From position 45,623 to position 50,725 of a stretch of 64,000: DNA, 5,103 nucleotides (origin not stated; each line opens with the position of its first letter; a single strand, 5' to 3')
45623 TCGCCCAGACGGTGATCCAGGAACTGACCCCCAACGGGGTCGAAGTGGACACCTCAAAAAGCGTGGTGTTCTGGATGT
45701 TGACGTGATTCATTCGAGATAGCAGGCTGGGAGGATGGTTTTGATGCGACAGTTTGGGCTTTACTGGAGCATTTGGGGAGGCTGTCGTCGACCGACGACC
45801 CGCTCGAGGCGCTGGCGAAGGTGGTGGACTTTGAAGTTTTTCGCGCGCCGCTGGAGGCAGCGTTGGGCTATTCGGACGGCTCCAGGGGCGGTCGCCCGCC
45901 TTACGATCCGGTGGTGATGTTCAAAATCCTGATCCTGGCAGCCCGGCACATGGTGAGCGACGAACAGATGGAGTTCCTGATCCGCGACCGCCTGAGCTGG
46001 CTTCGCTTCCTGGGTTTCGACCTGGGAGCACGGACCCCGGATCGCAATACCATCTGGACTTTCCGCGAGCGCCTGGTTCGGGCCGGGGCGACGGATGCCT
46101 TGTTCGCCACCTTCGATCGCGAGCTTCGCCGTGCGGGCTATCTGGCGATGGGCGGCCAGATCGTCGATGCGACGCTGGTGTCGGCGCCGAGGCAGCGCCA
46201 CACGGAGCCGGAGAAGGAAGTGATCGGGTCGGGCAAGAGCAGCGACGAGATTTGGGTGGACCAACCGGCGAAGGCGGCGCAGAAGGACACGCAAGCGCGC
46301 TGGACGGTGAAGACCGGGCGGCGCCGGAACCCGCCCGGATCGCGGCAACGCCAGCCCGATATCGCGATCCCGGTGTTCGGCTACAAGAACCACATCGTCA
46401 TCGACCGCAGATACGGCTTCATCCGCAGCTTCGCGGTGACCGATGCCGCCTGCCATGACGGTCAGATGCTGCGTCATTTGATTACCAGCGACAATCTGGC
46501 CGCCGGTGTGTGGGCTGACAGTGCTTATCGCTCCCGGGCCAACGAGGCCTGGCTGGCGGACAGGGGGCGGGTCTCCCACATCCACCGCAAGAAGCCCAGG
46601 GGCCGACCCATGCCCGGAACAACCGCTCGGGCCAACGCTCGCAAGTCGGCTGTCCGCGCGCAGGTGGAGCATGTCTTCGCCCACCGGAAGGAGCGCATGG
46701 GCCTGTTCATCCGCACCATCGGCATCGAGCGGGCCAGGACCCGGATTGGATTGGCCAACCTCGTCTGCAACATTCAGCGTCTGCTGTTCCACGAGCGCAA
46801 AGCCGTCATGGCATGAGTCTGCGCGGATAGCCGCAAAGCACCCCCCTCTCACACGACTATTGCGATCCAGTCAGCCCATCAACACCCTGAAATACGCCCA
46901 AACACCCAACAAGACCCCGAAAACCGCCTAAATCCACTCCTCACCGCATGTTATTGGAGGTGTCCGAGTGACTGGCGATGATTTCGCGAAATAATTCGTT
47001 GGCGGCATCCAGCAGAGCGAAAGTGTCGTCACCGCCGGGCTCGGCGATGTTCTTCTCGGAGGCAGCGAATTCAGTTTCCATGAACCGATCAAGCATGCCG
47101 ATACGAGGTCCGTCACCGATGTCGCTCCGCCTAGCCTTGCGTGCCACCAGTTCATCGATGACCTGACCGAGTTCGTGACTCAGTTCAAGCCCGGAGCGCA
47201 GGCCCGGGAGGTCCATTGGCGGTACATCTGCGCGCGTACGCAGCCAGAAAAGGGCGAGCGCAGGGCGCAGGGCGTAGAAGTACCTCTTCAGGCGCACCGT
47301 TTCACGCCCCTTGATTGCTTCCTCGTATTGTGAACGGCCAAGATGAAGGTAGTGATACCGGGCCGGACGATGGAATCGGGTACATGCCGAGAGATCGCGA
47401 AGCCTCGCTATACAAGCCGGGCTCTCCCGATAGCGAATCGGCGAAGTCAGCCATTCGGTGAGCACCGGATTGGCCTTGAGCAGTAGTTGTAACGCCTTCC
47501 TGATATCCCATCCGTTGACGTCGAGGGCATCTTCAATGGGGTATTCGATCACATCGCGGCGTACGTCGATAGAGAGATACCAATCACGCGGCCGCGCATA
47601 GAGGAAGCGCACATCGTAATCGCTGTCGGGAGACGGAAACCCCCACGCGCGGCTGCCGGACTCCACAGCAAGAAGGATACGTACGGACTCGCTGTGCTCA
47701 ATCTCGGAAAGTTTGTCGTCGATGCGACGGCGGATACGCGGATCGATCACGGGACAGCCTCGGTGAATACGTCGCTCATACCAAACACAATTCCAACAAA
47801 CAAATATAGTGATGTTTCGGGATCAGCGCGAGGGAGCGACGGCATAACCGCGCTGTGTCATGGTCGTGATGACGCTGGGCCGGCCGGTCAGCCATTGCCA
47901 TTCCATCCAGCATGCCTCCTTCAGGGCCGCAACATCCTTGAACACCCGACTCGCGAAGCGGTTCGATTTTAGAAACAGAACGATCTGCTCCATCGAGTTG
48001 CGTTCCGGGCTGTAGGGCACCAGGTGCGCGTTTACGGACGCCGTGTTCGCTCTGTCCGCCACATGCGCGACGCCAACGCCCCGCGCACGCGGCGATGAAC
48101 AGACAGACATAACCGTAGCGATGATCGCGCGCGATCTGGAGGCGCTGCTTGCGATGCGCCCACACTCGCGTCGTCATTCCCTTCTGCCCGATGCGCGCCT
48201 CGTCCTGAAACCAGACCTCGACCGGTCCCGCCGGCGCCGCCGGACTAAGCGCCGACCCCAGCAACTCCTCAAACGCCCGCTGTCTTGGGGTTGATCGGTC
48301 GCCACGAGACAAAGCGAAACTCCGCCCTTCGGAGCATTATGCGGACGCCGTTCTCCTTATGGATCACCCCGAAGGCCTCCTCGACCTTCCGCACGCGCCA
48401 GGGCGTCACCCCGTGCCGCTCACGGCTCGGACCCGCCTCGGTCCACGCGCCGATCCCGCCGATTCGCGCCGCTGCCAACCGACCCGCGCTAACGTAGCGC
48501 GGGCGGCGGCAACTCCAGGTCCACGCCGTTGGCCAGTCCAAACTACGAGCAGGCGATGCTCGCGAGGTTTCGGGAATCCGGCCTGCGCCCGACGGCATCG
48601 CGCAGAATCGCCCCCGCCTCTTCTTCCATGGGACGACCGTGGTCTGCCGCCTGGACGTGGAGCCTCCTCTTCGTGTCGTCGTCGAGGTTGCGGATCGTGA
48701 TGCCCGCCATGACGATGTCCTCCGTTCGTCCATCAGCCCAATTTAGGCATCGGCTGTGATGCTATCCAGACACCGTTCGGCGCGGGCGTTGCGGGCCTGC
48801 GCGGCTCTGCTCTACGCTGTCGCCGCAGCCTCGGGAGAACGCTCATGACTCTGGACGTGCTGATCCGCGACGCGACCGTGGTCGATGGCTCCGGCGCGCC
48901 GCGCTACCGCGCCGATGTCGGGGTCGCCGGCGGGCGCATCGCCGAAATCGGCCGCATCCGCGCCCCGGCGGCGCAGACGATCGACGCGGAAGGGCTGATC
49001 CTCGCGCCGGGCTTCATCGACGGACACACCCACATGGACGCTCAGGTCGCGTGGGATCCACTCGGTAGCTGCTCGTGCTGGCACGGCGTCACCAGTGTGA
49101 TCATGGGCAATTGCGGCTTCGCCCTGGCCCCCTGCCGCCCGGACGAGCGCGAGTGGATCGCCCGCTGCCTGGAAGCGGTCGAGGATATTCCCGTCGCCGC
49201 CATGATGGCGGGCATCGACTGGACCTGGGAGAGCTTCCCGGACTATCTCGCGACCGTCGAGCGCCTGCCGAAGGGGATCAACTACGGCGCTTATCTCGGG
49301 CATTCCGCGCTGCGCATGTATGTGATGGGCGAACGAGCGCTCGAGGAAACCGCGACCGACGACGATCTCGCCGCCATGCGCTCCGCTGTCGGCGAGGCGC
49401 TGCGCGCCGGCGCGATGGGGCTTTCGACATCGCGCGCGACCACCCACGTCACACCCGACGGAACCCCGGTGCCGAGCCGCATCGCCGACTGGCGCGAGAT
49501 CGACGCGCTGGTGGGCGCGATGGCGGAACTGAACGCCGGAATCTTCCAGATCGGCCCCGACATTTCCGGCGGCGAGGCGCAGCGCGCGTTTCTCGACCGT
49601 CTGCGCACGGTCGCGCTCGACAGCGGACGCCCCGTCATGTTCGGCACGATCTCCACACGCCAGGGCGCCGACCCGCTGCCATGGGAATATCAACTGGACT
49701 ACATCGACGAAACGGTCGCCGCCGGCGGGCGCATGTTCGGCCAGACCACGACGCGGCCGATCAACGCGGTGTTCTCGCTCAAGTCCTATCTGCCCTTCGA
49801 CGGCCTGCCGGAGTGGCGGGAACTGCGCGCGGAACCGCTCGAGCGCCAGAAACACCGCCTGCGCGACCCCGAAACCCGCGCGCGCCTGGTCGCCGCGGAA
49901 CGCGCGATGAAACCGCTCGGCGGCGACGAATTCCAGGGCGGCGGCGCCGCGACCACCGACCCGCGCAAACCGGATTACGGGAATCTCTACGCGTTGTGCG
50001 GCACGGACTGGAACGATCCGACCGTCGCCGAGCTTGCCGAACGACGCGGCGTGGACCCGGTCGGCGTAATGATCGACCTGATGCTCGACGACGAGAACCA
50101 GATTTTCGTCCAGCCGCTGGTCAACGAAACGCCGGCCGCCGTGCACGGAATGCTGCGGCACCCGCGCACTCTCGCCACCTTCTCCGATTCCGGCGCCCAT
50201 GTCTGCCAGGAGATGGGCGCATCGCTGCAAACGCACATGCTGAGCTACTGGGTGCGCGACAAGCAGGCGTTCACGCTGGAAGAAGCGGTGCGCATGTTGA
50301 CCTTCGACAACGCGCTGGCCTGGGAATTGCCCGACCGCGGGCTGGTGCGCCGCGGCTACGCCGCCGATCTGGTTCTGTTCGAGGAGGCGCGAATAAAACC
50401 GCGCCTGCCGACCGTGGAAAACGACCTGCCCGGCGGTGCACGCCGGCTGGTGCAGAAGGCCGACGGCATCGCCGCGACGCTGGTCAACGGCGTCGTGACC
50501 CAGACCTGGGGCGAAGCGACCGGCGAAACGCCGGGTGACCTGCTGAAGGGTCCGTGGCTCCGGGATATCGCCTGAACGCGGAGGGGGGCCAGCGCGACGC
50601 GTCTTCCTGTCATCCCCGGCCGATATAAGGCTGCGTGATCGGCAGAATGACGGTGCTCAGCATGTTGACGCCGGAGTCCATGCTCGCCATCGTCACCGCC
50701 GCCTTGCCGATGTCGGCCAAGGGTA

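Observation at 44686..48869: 4.1-kb mosaic mobile insertion splitting an overlapping nudix/amidohydrolase junction, flanked by imperfect target duplications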

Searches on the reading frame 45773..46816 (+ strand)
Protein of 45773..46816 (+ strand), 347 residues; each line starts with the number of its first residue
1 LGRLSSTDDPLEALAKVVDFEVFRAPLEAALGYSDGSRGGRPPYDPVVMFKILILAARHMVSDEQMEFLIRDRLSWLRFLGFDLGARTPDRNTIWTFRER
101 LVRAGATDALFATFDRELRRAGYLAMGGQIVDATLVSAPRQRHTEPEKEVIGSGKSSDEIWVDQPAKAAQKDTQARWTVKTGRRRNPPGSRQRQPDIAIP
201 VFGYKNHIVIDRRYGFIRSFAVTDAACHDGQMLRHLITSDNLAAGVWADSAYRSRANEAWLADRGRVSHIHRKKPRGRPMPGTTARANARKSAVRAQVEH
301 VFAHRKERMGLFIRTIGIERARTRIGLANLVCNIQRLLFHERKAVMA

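Call 5: search_protein_families(library=pfam, proteins=[window:45773-46816:+], max_evalue=0.01)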
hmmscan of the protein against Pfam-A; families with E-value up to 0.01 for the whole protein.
window:45773-46816:+ (347 aa): 6 families
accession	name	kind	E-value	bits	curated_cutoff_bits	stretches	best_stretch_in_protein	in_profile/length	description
PF05598.16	DUF772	-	4.2e-21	75.2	23.1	1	40-113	1-73/74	Transposase domain (DUF772)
PF01609.27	DDE_Tnp_1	-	2e-13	51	23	1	129-333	7-199/200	Transposase DDE domain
PF13586.12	DDE_Tnp_1_2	-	6.5e-05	23.7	29.2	1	246-314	1-64/86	Transposase DDE domain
PF13359.12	DDE_Tnp_4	-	0.0001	22.4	24.8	1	204-320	30-142/158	DDE superfamily endonuclease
PF13612.12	DDE_Tnp_1_3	-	0.0015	19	27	1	201-262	43-101/155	Transposase DDE domain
PF13751.12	DDE_Tnp_1_6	-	0.0023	18.7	25.1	1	289-338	75-125/125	Transposase DDE domain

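Call 47: search_protein_families(library=ncbifam, proteins=[window:45773-46816:+], max_evalue=0.01)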
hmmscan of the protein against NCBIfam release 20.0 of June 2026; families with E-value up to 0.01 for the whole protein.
window:45773-46816:+ (347 aa): 7 families
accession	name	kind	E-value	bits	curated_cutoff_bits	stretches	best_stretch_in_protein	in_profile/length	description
NF033581.1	transpos_IS5_4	equivalog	1.1e-62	212.1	140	2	12-183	3-150/285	IS5 family transposase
NF033551.1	transpos_IS1182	equivalog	4.8e-41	141.2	270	3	7-184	20-190/488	IS1182 family transposase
NF033578.1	transpos_IS5_1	equivalog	9.8e-18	64.5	275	2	202-338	282-417/419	IS5 family transposase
NF033580.1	transpos_IS5_3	equivalog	1.1e-11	44.7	110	1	203-314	127-237/258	IS5 family transposase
NF033593.1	transpos_ISNCY_1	equivalog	2.3e-08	33.2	325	1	9-134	14-138/444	ISNCY family transposase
NF033520.1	transpos_IS982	equivalog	2.5e-08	33.8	130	1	201-310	111-216/243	IS982 family transposase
NF033579.1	transpos_IS5_2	equivalog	6.4e-05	22.6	140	1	205-334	141-287/289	IS5 family transposase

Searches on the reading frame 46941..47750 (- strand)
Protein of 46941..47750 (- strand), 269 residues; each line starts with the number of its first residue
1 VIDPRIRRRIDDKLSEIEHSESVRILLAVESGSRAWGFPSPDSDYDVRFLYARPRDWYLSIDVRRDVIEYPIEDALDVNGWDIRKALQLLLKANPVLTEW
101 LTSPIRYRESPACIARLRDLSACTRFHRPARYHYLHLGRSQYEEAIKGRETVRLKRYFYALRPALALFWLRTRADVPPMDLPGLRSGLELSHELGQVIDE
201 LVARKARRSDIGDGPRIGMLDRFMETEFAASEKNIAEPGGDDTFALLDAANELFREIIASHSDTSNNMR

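Call 5: search_protein_families(library=pfam, proteins=[window:46941-47750:-], max_evalue=0.01)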
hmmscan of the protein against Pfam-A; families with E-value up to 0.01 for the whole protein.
window:46941-47750:- (269 aa): 1 family
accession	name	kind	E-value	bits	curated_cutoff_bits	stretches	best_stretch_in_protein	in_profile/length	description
PF10127.15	RlaP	-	2.7e-79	266.8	23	1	6-255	1-248/249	RNA repair pathway DNA polymerase beta family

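Call 47: search_protein_families(library=ncbifam, proteins=[window:46941-47750:-], max_evalue=0.01)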
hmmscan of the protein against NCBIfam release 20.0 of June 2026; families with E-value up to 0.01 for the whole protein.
window:46941-47750:- (269 aa): 0 families

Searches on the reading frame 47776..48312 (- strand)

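Call 5: search_protein_families(library=pfam, proteins=[window:47776-48312:-], max_evalue=0.01)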
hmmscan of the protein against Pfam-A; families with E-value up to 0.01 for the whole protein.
window:47776-48312:- (178 aa): 0 families

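Call 45: search_protein_families(library=pfam, proteins=[window:47776-48312:-], max_evalue=5)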
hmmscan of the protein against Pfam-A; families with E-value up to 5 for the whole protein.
window:47776-48312:- (178 aa): 0 families

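Call 47: search_protein_families(library=ncbifam, proteins=[window:47776-48312:-], max_evalue=0.01)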
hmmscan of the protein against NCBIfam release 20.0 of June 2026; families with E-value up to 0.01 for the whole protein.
window:47776-48312:- (178 aa): 1 family
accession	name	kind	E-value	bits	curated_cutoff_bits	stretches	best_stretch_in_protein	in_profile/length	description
NF033545.0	transpos_IS630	equivalog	1.2e-07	31.5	100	1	10-77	126-191/299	IS630 family transposase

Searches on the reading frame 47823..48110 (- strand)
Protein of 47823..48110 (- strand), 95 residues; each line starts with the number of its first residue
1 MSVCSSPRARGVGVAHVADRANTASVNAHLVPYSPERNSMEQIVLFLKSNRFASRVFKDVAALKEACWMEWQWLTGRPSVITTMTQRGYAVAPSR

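Call 5: search_protein_families(library=pfam, proteins=[window:47823-48110:-], max_evalue=0.01)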
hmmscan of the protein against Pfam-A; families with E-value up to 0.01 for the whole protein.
window:47823-48110:- (95 aa): 0 families

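Call 45: search_protein_families(library=pfam, proteins=[window:47823-48110:-], max_evalue=5)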
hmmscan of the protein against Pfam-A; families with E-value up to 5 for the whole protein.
window:47823-48110:- (95 aa): 1 family
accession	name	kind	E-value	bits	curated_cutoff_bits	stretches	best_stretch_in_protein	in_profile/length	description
PF13358.12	DDE_3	-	0.016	15.5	28.6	1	32-64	114-146/146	DDE superfamily endonuclease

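Call 47: search_protein_families(library=ncbifam, proteins=[window:47823-48110:-], max_evalue=0.01)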
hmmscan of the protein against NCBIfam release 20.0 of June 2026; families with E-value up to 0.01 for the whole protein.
window:47823-48110:- (95 aa): 1 family
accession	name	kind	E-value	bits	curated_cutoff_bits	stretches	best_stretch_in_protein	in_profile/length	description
NF033545.0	transpos_IS630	equivalog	0.00033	20.2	100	1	29-72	254-296/299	IS630 family transposase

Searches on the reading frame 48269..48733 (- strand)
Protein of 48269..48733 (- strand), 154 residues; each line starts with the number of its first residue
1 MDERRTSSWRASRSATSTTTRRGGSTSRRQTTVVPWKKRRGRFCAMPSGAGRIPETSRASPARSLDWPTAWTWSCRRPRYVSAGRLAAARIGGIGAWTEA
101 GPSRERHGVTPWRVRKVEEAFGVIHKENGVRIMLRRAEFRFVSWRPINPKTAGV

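Call 5: search_protein_families(library=pfam, proteins=[window:48269-48733:-], max_evalue=0.01)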
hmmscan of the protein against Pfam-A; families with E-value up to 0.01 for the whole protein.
window:48269-48733:- (154 aa): 0 families

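Call 45: search_protein_families(library=pfam, proteins=[window:48269-48733:-], max_evalue=5)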
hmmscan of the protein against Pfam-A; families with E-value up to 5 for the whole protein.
window:48269-48733:- (154 aa): 1 family
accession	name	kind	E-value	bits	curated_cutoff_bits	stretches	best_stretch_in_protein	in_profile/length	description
PF13592.12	HTH_33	-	0.095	12.8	25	1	117-143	14-40/60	Winged helix-turn helix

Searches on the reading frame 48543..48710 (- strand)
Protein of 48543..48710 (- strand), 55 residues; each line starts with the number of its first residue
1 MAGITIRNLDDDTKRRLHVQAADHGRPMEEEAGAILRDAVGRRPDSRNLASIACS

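Call 5: search_protein_families(library=pfam, proteins=[window:48543-48710:-], max_evalue=0.01)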
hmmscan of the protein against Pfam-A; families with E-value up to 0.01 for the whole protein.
window:48543-48710:- (55 aa): 1 family
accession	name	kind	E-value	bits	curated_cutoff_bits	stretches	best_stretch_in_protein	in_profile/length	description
PF22513.2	FitA-like_RHH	-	1.4e-17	63.8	27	1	2-40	1-39/39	Antitoxin FitA-like, ribbon-helix-helix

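Call 46: search_protein_families(library=padloc, proteins=[window:48543-48710:-], max_evalue=0.1)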
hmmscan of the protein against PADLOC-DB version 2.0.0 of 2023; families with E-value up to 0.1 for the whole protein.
window:48543-48710:- (55 aa): 0 families

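Call 47: search_protein_families(library=ncbifam, proteins=[window:48543-48710:-], max_evalue=0.01)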
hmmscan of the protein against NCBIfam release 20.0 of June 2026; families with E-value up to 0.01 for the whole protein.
window:48543-48710:- (55 aa): 0 families

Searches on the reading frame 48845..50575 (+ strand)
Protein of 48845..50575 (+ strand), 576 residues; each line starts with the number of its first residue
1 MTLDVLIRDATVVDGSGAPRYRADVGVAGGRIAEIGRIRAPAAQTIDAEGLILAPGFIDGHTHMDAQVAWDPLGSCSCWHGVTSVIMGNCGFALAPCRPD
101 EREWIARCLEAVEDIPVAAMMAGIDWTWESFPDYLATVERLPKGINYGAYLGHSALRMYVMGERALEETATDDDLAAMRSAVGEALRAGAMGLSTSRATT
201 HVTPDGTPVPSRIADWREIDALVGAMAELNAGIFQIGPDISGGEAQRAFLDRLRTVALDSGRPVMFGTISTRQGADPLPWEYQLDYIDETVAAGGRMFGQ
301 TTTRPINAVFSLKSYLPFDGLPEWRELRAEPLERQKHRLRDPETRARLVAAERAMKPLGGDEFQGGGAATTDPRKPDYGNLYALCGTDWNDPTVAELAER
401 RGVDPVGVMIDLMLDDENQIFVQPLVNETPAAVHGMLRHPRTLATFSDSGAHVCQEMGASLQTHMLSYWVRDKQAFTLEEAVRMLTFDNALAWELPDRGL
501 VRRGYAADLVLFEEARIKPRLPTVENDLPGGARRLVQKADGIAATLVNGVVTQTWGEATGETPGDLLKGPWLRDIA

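Call 5: search_protein_families(library=pfam, proteins=[window:48845-50575:+], max_evalue=0.01)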
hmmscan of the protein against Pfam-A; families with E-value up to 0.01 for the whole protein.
window:48845-50575:+ (576 aa): 3 families
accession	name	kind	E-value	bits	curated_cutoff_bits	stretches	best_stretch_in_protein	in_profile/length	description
PF07969.17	Amidohydro_3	-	4.3e-36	125.8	29.7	1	44-552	1-471/472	Amidohydrolase family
PF01979.26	Amidohydro_1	-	9.4e-12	45.3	25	1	446-534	248-336/345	Amidohydrolase family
PF00449.26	Urease_alpha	-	0.00082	20.1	23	1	2-53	65-114/121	Urease alpha-subunit, N-terminal domain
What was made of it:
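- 48845..50575 (+): Intact amidohydrolase gene (Amidohydro_3; N-acyl-D-amino-acid deacylase-like). PF07969 at E 4e-36 (call 5).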

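Call 6: find_encoding_contigs(protein=window:48845-50575:+, flank=10000, max_places=10)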
Protein window:48845-50575:+ (576 aa): no gene with exactly this product is on record in the collection.

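Call 8: find_related_loci(query=window:48845-50575:+, collection=genome_contigs, flank=10000)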
Query window:48845-50575:+ (576 aa) in genome_contigs; peptide patterns used: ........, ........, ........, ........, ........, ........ (x = any residue, [..] = any of these).
352 stretches matched a pattern; 320 encode a relative of the query (tblastn E <= 1e-3); the best 80 are kept; 80 distinct loci.
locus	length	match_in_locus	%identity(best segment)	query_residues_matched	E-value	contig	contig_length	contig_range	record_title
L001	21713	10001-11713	85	1-571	0e+0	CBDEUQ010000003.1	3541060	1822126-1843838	MAG: Alphaproteobacteria bacterium isolate 2f44908d-55c9-476c-8e70-9e68d195b5b4 genome assembly, contig: contig_3, whole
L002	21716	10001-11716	85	1-572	0e+0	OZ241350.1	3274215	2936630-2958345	MAG: Alphaproteobacteria bacterium isolate 81bb0e76-f755-4ee3-a3aa-f420175a6091 genome assembly, chromosome: 1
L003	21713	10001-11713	80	1-571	0e+0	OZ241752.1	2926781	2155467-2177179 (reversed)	MAG: Alphaproteobacteria bacterium isolate 6026b01d-81e2-46a7-9fba-fdff0c654abc genome assembly, chromosome: 1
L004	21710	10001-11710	77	1-570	0e+0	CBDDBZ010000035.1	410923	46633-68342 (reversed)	MAG: Alphaproteobacteria bacterium isolate 82e3e997-94bf-4ed4-96a9-52cc9dd3c8b1 genome assembly, contig: contig_35, whol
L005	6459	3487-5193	78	1-570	0e+0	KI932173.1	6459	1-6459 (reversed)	MAG: Candidatus Entotheonella sp. TSY1 genomic scaffold TSY1_scaffold00444, whole genome shotgun sequence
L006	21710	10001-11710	77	1-570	0e+0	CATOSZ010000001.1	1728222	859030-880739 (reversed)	MAG: uncultured Alphaproteobacteria bacterium isolate 1311e4a2-7c2e-4e7e-97fd-c775e7e276f9 genome assembly, contig: cont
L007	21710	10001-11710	76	1-570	0e+0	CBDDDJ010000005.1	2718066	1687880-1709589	MAG: Alphaproteobacteria bacterium isolate 99a9255a-ae84-4480-a3c5-ef76749d4b3c genome assembly, contig: contig_5, whole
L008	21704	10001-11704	77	1-569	0e+0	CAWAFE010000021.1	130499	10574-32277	MAG: uncultured Alphaproteobacteria bacterium isolate MFD00822.bin.1.152 genome assembly, contig: contig_28663, whole ge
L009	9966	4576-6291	75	1-573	0e+0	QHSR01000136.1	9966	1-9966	MAG: Candidatus Rokuibacteriota bacterium isolate AR26 14_1009_13_40cm_scaffold_5769_curated, whole genome shotgun seque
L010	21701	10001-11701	75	1-568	0e+0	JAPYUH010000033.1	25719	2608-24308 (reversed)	MAG: Alphaproteobacteria bacterium isolate PW8.maxbin2.065_sub PW8_2278_length_25719_cov_16.552564, whole genome shotgun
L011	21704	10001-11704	75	1-569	0e+0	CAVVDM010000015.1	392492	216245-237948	MAG: uncultured Alphaproteobacteria bacterium isolate MFD02416.bin.2.219 genome assembly, contig: contig_52517, whole ge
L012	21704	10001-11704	75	1-569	0e+0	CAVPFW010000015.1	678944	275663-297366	MAG: uncultured Alphaproteobacteria bacterium isolate MFD10064.bin.1.22 genome assembly, contig: contig_4619, whole geno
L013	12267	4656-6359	75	1-569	0e+0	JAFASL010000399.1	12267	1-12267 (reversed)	MAG: Alphaproteobacteria bacterium isolate CP_BM_ER_R8_17 BM_ER_R8_k147_2551111, whole genome shotgun sequence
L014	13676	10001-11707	74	1-570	0e+0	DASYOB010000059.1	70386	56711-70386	MAG TPA_asm: Stellaceae bacterium isolate SMAG_U4418 k141_2067088, whole genome shotgun sequence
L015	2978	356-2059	76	1-569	0e+0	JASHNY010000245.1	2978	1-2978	MAG: Alphaproteobacteria bacterium isolate JOPF009 JOPF_A072_contig_47576, whole genome shotgun sequence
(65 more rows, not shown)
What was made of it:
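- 48845..50575 (+): 85% aa identity to L001 and L002 (call 8).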

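Call 47: search_protein_families(library=ncbifam, proteins=[window:48845-50575:+], max_evalue=0.01)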
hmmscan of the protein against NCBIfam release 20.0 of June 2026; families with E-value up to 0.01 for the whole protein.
window:48845-50575:+ (576 aa): 57 families (the best 25 are shown)
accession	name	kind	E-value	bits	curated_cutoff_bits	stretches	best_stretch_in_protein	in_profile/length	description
NF006560.0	PRK09061.1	subfamily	1.1e-18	66.8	340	2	3-66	26-89/517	amidohydrolase family protein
NF006689.0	PRK09237.1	equivalog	2.7e-15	55.8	371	1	3-86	3-90/383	amidohydrolase/deacetylase family metallohydrolase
NF004839.0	PRK06189.1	equivalog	2.3e-13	49.6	631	1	1-66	1-65/451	allantoinase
NF009941.0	PRK13404.1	subfamily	2.5e-13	49.5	647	1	2-73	3-72/478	dihydropyrimidinase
TIGR03178.1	allantoinase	equivalog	2.6e-12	46.3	357.85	1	4-65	1-61/441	allantoinase AllB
NF006688.0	PRK09236.1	equivalog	3.3e-12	45.9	535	2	4-64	3-63/444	dihydroorotase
TIGR01178.1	ade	equivalog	5.6e-12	44.9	472.5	1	4-67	1-62/552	adenine deaminase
TIGR02318.1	phosphono_phnM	equivalog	8.3e-12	44.7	390.55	2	471-523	315-367/376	phosphonate metabolism protein PhnM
NF011984.0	PRK15446.1-5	equivalog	3.6e-11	42.5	260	2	470-524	317-371/379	alpha-D-ribose 1-methylphosphonate 5-triphosphate diphosphatase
NF006559.0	PRK09060.1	equivalog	8.7e-11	40.8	482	1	2-64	4-65/444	dihydroorotase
NF005748.0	PRK07572.1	subfamily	1e-10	41.3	438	1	3-69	2-65/426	cytosine deaminase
NF005751.0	PRK07575.1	equivalog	1.7e-10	40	529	1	4-64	4-65/440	dihydroorotase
NF006056.0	PRK08204.1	subfamily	2.5e-10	39.7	391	1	5-64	5-67/449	hypothetical protein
TIGR02033.1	D-hydantoinase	equivalog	3.7e-10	39.3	393.25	1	5-68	1-64/454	dihydropyrimidinase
TIGR03583.1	EF_0837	hypoth_equivalog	5.2e-10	38.9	432.15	1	4-86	2-83/365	amidohydrolase/deacetylase family metallohydrolase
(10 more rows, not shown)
